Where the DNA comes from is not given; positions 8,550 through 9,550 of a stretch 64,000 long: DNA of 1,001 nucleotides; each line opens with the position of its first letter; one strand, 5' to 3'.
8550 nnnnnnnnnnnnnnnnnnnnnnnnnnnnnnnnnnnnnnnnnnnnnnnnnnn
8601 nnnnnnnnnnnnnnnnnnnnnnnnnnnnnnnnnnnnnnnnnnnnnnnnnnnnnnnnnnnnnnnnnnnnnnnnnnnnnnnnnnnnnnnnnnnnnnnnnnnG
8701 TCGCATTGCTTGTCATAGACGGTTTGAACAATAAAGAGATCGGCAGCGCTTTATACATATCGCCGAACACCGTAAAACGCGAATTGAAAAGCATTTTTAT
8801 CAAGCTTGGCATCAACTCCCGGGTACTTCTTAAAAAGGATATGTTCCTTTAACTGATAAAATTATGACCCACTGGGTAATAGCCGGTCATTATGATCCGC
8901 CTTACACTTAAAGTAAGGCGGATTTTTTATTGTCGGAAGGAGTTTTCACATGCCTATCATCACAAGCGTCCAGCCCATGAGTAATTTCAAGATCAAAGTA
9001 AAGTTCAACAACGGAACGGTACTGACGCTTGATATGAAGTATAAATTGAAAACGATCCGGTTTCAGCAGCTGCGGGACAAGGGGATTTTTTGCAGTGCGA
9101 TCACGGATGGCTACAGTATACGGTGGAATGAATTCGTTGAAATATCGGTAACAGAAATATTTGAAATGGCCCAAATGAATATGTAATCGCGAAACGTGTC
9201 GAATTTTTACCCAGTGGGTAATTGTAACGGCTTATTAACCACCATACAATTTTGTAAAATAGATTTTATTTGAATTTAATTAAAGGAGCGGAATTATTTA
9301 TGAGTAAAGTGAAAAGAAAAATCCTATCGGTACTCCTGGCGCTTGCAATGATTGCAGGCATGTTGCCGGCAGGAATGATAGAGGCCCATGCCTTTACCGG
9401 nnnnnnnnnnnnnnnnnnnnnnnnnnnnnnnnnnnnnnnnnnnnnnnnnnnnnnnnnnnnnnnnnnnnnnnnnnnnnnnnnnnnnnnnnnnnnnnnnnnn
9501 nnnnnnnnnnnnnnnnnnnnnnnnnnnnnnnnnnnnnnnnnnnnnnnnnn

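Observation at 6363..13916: MalT-like regulator with two identically built activator promoters controlling a DUF2442 gene and a giant SLH surface protein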

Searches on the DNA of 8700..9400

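Call 62: search_rna_families(source=window, start=8700, end=9400, threshold=evalue, max_evalue=1)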
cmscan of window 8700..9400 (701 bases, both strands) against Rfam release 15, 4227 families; matches with E-value up to 1: 1.
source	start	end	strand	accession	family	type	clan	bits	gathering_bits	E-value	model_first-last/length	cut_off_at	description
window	8790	8931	+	RF00515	PyrR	Cis-reg;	-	24.8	54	0.41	1-115/115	no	PyrR binding site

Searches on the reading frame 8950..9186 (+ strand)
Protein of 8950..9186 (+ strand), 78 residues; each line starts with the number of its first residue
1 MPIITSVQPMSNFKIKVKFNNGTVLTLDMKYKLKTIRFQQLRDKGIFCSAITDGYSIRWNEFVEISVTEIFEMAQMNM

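Call 3: search_protein_families(library=pfam, proteins=[window:8950-9186:+])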
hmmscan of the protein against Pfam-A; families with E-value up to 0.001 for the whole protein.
window:8950-9186:+ (78 aa): 1 family
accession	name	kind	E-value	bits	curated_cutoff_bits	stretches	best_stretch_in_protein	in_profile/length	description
PF10387.14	DUF2442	-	1.6e-07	31.9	23.9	1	4-72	1-68/72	Protein of unknown function (DUF2442)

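Call 37: search_protein_families(library=ncbifam, proteins=[window:8950-9186:+], max_evalue=0.01)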
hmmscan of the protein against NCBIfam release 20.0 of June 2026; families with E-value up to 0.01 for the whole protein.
window:8950-9186:+ (78 aa): 0 families

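Call 39: search_solved_structures(query=window:8950-9186:+, max_evalue=10)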
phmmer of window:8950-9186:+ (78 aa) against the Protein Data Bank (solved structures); distinct sequences matched with E-value up to 10: 6.
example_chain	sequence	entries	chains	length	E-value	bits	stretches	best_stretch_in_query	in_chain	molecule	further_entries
3qz6_A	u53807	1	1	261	0.096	16.4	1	29-76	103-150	HpcH/HpaI aldolase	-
9t6n_C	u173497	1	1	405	0.11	16.2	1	8-57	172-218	Germinal-center associated nuclear protein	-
8r7j_A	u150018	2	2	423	0.12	16.1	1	8-57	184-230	Germinal-center associated nuclear protein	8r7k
9upb_A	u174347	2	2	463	0.15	15.8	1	8-57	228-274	Germinal-center associated nuclear protein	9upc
9dlp_A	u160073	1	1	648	0.27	15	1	8-57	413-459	Germinal-center associated nuclear protein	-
6mra_A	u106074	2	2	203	0.68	13.7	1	26-61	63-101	TCR alpha chain | A11B8.2 NKT TCR alpha-chain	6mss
